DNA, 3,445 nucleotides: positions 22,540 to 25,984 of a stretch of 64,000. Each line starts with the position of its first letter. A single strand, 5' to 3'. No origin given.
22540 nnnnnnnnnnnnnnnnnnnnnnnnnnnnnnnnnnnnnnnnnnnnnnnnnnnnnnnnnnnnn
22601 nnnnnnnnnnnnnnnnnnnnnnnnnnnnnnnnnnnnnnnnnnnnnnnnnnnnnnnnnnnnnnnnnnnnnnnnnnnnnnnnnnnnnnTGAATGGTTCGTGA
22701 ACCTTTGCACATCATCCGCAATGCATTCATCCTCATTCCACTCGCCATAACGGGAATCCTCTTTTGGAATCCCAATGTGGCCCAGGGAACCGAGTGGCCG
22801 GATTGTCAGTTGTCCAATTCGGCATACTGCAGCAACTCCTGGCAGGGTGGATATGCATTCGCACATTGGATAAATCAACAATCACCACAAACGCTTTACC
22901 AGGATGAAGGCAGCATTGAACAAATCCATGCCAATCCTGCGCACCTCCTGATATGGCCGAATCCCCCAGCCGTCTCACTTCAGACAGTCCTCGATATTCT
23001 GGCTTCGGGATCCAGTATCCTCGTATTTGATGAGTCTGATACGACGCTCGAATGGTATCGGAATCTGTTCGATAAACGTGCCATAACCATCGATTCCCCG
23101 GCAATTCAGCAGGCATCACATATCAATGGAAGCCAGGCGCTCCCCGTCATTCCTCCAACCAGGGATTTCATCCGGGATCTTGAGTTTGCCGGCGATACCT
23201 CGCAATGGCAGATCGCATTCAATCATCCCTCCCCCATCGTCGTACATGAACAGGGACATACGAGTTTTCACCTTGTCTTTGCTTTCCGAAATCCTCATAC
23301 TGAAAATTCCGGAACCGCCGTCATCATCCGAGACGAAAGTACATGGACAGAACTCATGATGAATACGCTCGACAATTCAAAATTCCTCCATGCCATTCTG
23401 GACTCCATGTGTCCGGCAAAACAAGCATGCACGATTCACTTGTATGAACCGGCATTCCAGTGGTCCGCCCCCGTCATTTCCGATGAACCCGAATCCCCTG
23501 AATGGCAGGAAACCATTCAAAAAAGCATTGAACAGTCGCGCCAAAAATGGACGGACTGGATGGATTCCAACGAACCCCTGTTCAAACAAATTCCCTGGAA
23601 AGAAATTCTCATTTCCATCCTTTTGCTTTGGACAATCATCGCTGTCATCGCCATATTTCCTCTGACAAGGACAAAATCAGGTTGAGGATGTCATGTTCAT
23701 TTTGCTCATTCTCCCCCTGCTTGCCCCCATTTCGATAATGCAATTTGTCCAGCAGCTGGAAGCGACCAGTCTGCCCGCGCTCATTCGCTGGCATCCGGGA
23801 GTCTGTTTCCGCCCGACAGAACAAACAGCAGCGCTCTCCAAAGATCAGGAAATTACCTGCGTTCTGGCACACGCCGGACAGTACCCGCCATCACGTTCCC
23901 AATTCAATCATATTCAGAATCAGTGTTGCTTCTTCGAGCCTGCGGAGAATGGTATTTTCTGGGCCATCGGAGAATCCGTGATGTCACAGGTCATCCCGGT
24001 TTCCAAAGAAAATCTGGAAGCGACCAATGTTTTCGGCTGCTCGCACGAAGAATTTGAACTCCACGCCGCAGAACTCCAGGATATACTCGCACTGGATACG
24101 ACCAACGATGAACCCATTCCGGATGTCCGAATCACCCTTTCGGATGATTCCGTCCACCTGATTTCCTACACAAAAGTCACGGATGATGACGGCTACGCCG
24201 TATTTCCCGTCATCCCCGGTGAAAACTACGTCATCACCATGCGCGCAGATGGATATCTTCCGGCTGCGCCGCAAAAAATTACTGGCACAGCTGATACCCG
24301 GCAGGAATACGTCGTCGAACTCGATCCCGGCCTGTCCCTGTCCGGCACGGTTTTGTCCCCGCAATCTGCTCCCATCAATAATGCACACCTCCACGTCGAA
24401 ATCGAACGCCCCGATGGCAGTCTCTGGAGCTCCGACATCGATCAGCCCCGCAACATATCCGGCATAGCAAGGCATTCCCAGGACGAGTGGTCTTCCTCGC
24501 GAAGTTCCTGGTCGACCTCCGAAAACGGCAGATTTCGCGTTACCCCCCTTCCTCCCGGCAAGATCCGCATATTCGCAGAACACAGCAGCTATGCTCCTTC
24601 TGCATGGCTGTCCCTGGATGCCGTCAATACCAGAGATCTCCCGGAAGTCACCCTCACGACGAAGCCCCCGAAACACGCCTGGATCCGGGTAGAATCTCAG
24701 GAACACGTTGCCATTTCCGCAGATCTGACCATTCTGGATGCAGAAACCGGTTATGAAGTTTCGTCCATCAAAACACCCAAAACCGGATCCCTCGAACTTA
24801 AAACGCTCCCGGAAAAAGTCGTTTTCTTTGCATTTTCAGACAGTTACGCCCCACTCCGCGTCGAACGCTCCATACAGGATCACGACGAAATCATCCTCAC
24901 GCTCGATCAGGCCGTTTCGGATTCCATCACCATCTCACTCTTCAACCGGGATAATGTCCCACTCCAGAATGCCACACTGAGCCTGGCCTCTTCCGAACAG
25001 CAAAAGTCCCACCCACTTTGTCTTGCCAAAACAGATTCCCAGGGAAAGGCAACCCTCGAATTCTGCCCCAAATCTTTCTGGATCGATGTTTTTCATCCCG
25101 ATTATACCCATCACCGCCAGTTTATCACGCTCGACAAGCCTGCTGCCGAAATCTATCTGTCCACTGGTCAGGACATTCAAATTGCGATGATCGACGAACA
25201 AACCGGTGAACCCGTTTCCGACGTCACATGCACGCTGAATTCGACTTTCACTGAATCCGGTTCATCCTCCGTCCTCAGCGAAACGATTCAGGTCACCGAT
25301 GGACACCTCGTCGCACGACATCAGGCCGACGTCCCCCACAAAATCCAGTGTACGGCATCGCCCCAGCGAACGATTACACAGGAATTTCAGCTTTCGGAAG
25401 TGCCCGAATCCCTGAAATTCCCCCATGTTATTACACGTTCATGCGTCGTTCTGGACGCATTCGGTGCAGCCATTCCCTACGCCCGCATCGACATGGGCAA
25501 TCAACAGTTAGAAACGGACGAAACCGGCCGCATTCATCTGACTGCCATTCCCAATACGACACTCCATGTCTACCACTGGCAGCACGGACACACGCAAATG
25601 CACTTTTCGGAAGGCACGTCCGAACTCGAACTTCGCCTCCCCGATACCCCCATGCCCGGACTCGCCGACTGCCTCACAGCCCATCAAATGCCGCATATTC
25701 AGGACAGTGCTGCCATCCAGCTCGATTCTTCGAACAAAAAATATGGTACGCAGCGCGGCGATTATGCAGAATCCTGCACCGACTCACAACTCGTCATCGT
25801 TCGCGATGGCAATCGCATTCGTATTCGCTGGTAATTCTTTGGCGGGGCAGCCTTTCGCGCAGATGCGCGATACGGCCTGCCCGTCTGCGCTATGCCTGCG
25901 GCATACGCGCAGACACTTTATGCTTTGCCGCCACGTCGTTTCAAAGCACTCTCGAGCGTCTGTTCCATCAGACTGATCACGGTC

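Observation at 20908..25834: Tightly coupled three-gene operon: membrane-anchored pseudokinase, a two-TM protein, and a carboxypeptidase-regulatory-like repeat protein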

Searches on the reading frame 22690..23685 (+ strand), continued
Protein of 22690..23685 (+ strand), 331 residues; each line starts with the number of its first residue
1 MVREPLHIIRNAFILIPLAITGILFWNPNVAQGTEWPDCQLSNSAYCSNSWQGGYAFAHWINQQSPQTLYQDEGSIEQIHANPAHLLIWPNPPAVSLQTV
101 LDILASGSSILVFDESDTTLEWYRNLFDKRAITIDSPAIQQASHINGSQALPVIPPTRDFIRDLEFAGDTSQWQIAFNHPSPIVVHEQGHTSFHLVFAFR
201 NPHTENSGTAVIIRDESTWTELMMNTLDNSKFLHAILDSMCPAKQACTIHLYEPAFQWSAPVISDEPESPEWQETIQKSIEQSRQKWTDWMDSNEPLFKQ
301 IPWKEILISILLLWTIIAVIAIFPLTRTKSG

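Call 51: find_related_loci(query=A3, collection=metagenome_contigs, flank=8000)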
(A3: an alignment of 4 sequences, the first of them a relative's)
Query A3 (331 aa) in metagenome_contigs; peptide patterns used: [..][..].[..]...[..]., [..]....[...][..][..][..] (x = any residue, [..] = any of these).
82 stretches matched a pattern; 2 encode a relative of the query (tblastn E <= 1e-3); 2 distinct loci.
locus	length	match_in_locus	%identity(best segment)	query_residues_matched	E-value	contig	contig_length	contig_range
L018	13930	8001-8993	100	1-331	0e+0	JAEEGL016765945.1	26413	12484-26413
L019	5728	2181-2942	24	45-314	5e-17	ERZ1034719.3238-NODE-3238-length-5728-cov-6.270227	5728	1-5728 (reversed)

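Call 52: find_encoding_contigs(protein=P0153, flank=7000, max_places=1)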
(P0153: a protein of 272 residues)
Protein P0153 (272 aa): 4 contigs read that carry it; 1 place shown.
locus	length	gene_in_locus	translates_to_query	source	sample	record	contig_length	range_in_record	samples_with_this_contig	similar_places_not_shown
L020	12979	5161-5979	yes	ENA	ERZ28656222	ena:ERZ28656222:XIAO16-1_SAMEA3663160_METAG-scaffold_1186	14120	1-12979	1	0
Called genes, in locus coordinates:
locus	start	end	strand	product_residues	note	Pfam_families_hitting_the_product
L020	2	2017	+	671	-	?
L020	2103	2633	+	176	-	-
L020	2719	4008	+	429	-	PF03952:Enolase_N, PF00113:Enolase_C, PF13378:MR_MLE_C (weak)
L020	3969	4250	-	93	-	-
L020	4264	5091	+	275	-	-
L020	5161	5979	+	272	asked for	PF14258:DUF4350 (faint)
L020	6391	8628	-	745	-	PF13620:CarboxypepD_reg (weak), PF13715:CarbopepD_reg_2 (weak)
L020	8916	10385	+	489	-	-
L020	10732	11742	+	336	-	PF13181:TPR_8 (weak), PF13428:TPR_14 (weak)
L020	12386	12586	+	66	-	PF02599:CsrA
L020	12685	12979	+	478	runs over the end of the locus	?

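Call 53: find_encoding_contigs(protein=P0150, flank=7000, max_places=1)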
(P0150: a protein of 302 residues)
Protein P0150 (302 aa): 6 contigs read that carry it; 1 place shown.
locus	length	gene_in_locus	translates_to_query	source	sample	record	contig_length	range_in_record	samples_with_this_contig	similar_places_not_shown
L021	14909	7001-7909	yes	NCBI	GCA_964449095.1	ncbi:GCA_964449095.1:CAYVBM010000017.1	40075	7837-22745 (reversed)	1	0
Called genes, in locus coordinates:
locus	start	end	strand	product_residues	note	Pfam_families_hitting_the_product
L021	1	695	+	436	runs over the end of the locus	-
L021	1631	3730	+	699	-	PF00515:TPR_1 (faint), PF00637:Clathrin (faint), PF07719:TPR_2 (faint), PF13174:TPR_6 (faint), PF00069:Pkinase, PF07714:PK_Tyr_Ser-Thr, PF03109:ABC1 (weak), PF17667:Pkinase_fungal (weak), +3 more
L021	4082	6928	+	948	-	PF13517:FG-GAP_3 (faint)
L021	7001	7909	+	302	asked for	PF14258:DUF4350 (weak)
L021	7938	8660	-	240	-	PF00849:PseudoU_synth_2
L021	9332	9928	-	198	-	PF00025:Arf (weak)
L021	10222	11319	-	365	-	PF11611:DUF4352 (faint)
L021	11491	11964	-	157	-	PF11810:DUF3332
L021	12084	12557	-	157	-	PF11810:DUF3332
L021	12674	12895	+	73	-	-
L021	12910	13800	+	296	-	-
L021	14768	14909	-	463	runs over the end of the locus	PF03349:Toluene_X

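Call 54: find_encoding_contigs(protein=P0141, flank=7000, max_places=1)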
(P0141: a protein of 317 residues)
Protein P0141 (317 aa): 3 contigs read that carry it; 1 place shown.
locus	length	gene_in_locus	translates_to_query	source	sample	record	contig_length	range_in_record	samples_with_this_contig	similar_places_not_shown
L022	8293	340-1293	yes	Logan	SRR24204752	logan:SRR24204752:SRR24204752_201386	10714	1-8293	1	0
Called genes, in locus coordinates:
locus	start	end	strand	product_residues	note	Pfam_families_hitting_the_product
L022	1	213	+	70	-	?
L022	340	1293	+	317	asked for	-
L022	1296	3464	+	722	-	PF13715:CarbopepD_reg_2 (faint), PF13620:CarboxypepD_reg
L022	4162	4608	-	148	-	-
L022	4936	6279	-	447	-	PF16697:Yop-YscD_cpl, PF00498:FHA, PF16697:Yop-YscD_cpl, PF00498:FHA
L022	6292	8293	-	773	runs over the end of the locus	PF00498:FHA, PF16697:Yop-YscD_cpl, PF00437:T2SSE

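Call 55: find_encoding_contigs(protein=P0147, flank=7000, max_places=1)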
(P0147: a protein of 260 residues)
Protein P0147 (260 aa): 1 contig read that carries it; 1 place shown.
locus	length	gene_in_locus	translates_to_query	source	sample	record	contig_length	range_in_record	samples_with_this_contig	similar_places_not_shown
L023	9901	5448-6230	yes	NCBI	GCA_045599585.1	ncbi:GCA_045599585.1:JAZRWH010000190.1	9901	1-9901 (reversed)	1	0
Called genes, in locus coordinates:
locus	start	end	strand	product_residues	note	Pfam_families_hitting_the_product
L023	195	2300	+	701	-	PF02922:CBM_48, PF00128:Alpha-amylase, PF21156:ISOA1-3_C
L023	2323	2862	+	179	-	-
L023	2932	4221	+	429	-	PF03952:Enolase_N, PF00113:Enolase_C, PF13378:MR_MLE_C (weak)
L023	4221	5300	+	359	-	-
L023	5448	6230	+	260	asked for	PF14258:DUF4350 (weak)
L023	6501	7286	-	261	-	PF12146:Hydrolase_4, PF00561:Abhydrolase_1 (faint), PF12697:Abhydrolase_6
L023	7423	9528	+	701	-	-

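Call 58: search_protein_families(library=pfam, proteins=[L020:4264-5091:+, L023:4221-5300:+, L015:4738-5655:+, L015:3886-4734:+, L021:4082-6928:+, L023:7423-9528:+, L020:8916-10385:+], max_evalue=0.01)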
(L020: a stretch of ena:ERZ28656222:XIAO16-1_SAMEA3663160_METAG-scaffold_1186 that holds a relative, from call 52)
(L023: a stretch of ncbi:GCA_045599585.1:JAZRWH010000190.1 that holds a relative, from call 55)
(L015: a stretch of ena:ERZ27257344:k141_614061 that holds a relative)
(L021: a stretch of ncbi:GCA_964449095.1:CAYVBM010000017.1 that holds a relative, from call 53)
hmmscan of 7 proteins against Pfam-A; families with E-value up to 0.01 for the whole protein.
L020:4264-5091:+ (275 aa): 0 families

L023:4221-5300:+ (359 aa): 0 families

L015:4738-5655:+ (305 aa): 0 families

L015:3886-4734:+ (282 aa): 1 family
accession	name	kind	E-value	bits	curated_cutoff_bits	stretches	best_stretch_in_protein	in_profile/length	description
PF00533.33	BRCT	-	3.9e-05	24.2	21.3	1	156-215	7-65/78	BRCA1 C Terminus (BRCT) domain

L021:4082-6928:+ (948 aa): 3 families
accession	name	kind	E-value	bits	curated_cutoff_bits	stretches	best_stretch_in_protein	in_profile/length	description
PF13517.12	FG-GAP_3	-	1.6e-08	35.5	26.9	1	624-681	1-60/61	FG-GAP-like repeat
PF01839.29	FG-GAP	-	0.00012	22.3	22.1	0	729-749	7-26/37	FG-GAP repeat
PF14783.12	BBS2_Mid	-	0.0025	18.3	27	0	729-750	4-25/108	Ciliary BBSome complex subunit 2, middle region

L023:7423-9528:+ (701 aa): 0 families

L020:8916-10385:+ (489 aa): 0 families

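Call 76: search_protein_families(library=padloc, proteins=[window:22690-23685:+], max_evalue=0.01)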
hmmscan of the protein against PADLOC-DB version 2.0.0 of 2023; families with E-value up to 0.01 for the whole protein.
window:22690-23685:+ (331 aa): 0 families

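Call 77: search_solved_structures(query=A5, max_evalue=1)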
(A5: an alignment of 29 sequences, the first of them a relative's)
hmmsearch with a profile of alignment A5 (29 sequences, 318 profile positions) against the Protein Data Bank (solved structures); distinct sequences matched with E-value up to 1: 8.
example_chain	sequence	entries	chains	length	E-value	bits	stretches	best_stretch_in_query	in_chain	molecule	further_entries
7osv_A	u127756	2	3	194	2.6e-05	26.7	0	87-112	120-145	DeNovoTIM6-SB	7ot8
6z2i_A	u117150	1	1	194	0.00058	22.3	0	36-112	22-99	de novo designed TIM barrel DeNovoTIM6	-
6yqy_A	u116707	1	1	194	0.0013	21.2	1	33-114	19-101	de novo designed TIM barrel sTIM11noCys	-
7osu_A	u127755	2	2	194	0.0019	20.6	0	35-113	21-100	sTIM11noCys-SB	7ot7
5bvl_A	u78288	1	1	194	0.0021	20.4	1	33-114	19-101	designed TIM barrel sTIM11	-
7a8s_A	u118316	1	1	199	0.017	17.4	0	33-114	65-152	sTIM11_h3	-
8r8o_A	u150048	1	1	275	0.31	13.3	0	86-108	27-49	HalluTIM3-1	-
8r8n_A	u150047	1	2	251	0.51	12.6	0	86-114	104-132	HalluTIM2-2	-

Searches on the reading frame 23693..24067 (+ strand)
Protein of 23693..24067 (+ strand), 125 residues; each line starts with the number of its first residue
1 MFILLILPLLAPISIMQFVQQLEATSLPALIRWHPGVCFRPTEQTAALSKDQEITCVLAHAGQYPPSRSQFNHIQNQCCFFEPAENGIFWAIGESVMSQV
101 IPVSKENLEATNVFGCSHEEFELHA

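Call 68: search_protein_families(library=pfam, proteins=[window:23693-24067:+], max_evalue=1)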
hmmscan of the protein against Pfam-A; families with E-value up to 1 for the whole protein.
seq(125 aa): 0 families

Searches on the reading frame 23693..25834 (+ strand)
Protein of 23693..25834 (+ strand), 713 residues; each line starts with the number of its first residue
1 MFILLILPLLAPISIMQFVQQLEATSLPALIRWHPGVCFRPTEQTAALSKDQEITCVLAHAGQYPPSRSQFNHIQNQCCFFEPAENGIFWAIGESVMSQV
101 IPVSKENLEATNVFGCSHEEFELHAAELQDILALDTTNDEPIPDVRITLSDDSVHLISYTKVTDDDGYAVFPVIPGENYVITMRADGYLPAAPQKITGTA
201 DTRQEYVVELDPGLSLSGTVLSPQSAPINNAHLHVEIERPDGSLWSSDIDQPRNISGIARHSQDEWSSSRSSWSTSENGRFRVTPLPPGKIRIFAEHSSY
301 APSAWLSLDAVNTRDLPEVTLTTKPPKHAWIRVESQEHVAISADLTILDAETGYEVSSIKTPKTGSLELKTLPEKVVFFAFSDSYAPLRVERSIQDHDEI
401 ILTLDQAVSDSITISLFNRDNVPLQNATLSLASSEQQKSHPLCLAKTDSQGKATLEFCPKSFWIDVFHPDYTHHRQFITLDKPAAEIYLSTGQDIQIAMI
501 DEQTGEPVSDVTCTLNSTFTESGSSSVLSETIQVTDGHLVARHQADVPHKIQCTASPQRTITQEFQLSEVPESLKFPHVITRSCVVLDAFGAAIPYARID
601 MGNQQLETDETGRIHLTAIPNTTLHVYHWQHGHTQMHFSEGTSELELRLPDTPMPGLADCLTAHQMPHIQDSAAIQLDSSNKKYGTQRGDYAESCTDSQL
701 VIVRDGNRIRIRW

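Call 3: search_protein_families(library=pfam, proteins=[window:23693-25834:+], max_evalue=1)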
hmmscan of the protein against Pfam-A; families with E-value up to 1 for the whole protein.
window:23693-25834:+ (713 aa): 10 families
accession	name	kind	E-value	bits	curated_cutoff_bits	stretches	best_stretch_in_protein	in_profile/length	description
PF13620.12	CarboxypepD_reg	-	6e-26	91.1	32.3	2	135-209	8-80/82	Carboxypeptidase regulatory-like domain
PF17802.7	SpaA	-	6.9e-09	36.2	23.1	1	134-202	8-80/91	Prealbumin-like fold domain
PF02369.22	Big_1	-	3.8e-06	27.4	34.9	1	136-171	27-64/93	Bacterial Ig-like domain (group 1)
PF13715.12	CarbopepD_reg_2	-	3.7e-05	24.1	32.2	0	135-209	7-75/88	CarboxypepD_reg-like domain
PF11974.14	bMG3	-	4.5e-05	23.8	34.9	0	137-172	23-57/103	Bacterial alpha-2-macroglobulin MG3 domain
PF22902.2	NOMO1-like_9th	-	0.00025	21.2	27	1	141-194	12-66/75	BOS complex subunit NOMO1-like, beta sandwich domain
PF24025.1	Ig_DR_A0283-like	-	0.00062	20.5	27.1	1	131-182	11-61/102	DR_A0283-like, Ig-like domain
PF17210.9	SdrD_B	-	0.00077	20.1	29.7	1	137-193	19-75/112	SdrD B-like domain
PF20598.4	DUF6795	-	0.0038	17.9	27.4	0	420-517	8-102/103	Domain of unknown function (DUF6795)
PF24107.1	DUF7382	-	0.042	14.2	27.4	0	482-517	9-43/65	Domain of unknown function (DUF7382)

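Call 4: search_protein_families(library=ncbifam, proteins=[window:23693-25834:+], max_evalue=1)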
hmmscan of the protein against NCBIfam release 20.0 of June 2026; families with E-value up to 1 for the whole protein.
window:23693-25834:+ (713 aa): 0 families

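Call 44: search_protein_families(library=pfam, alignment_id=A6, max_evalue=0.1)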
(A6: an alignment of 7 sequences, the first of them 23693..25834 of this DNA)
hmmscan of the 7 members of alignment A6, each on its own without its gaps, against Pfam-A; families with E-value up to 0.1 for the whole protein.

A. member 1, window:23693-25834:+ (713 aa): 10 families
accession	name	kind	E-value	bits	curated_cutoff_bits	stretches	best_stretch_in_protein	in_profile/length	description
PF13620.12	CarboxypepD_reg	-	6e-26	91.1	32.3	2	135-209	8-80/82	Carboxypeptidase regulatory-like domain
PF17802.7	SpaA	-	6.9e-09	36.2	23.1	1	134-202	8-80/91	Prealbumin-like fold domain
PF02369.22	Big_1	-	3.8e-06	27.4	34.9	0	136-171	27-64/93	Bacterial Ig-like domain (group 1)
PF13715.12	CarbopepD_reg_2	-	3.7e-05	24.1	32.2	0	135-209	7-75/88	CarboxypepD_reg-like domain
PF11974.14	bMG3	-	4.5e-05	23.8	34.9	0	137-172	23-57/103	Bacterial alpha-2-macroglobulin MG3 domain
PF22902.2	NOMO1-like_9th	-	0.00025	21.2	27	0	141-194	12-66/75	BOS complex subunit NOMO1-like, beta sandwich domain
PF24025.1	Ig_DR_A0283-like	-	0.00062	20.5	27.1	0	131-182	11-61/102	DR_A0283-like, Ig-like domain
PF17210.9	SdrD_B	-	0.00077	20.1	29.7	1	137-193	19-75/112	SdrD B-like domain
PF20598.4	DUF6795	-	0.0038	17.9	27.4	0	420-517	8-102/103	Domain of unknown function (DUF6795)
PF24107.1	DUF7382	-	0.042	14.2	27.4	0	482-517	9-43/65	Domain of unknown function (DUF7382)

B. families by the number of members that match (of 7 scanned): 16 families
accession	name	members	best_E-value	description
PF13620.12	CarboxypepD_reg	7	1.7e-31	Carboxypeptidase regulatory-like domain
PF13715.12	CarbopepD_reg_2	5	1.5e-09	CarboxypepD_reg-like domain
PF02369.22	Big_1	5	8.4e-08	Bacterial Ig-like domain (group 1)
PF11974.14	bMG3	4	4.5e-05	Bacterial alpha-2-macroglobulin MG3 domain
PF17802.7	SpaA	3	6.9e-09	Prealbumin-like fold domain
PF22902.2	NOMO1-like_9th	3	0.00025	BOS complex subunit NOMO1-like, beta sandwich domain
PF24025.1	Ig_DR_A0283-like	3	0.00062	DR_A0283-like, Ig-like domain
PF17210.9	SdrD_B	3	0.00077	SdrD B-like domain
PF24107.1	DUF7382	2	0.0034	Domain of unknown function (DUF7382)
PF15976.11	CooC_C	1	0.0013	CS1-pili formation C-terminal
PF20598.4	DUF6795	1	0.0038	Domain of unknown function (DUF6795)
PF14054.11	DUF4249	1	0.0053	Domain of unknown function (DUF4249)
PF10670.15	DUF4198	1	0.0096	Domain of unknown function (DUF4198)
PF00775.27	Dioxygenase_C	1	0.03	Dioxygenase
PF01796.24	OB_ChsH2_C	1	0.054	ChsH2, C-terminal OB-fold domain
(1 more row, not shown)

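Call 45: search_solved_structures(query=A6, max_evalue=1)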
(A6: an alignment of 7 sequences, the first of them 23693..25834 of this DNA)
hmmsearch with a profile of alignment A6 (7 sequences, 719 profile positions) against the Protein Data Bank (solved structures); distinct sequences matched with E-value up to 1: 6.
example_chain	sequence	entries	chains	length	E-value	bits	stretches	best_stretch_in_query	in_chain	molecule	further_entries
10ps_A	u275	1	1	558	0.16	13.5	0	349-394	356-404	Serine-aspartate repeat-containing protein D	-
8vdk_A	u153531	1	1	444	0.22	13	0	349-394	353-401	Serine-aspartate repeat-containing protein D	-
2zdi_A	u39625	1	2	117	0.25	12.9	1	476-565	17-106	Prefoldin subunit beta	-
1dlm_A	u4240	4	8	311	0.58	11.7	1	222-294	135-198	CATECHOL 1,2-DIOXYGENASE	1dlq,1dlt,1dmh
3irp_X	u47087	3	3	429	0.75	11.3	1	343-431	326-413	Uro-adherence factor A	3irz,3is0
3is1_X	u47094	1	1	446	0.79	11.2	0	343-431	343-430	Uro-adherence factor A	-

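Call 76: search_protein_families(library=padloc, proteins=[window:23693-25834:+], max_evalue=0.01)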
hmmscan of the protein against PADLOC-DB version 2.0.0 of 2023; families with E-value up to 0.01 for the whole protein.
window:23693-25834:+ (713 aa): 0 families

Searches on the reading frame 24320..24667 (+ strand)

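Call 68: search_protein_families(library=pfam, proteins=[window:24320-24667:+], max_evalue=1)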
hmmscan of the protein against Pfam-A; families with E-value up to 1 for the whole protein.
seq(116 aa): 2 families
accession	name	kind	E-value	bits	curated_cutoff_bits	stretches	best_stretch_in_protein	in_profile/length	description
PF13620.12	CarboxypepD_reg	-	3.5e-09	37.3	32.3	2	60-112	28-81/82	Carboxypeptidase regulatory-like domain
PF13715.12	CarbopepD_reg_2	-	0.077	13.5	32.2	0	63-93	27-57/88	CarboxypepD_reg-like domain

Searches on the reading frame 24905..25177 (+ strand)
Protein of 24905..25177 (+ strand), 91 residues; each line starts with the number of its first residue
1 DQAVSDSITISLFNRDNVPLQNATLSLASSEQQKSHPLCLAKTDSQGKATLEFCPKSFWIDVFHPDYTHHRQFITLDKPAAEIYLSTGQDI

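Call 68: search_protein_families(library=pfam, proteins=[window:24905-25177:+], max_evalue=1)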
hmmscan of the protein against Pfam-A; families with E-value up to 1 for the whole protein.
seq(91 aa): 3 families
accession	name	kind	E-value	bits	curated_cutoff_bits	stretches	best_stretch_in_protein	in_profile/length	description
PF13620.12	CarboxypepD_reg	-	0.024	15.4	32.3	1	11-78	5-71/82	Carboxypeptidase regulatory-like domain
PF02369.22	Big_1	-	0.026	15.1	34.9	1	7-53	20-66/93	Bacterial Ig-like domain (group 1)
PF11974.14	bMG3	-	0.06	13.8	34.9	1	16-52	24-57/103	Bacterial alpha-2-macroglobulin MG3 domain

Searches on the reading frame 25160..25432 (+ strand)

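Call 68: search_protein_families(library=pfam, proteins=[window:25160-25432:+], max_evalue=1)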
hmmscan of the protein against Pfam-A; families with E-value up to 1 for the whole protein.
seq(91 aa): 1 family
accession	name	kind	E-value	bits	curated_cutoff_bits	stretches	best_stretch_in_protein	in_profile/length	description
PF02897.21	Peptidase_S9_N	-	0.069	12.3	24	1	36-81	324-370/414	Prolyl oligopeptidase, N-terminal beta-propeller domain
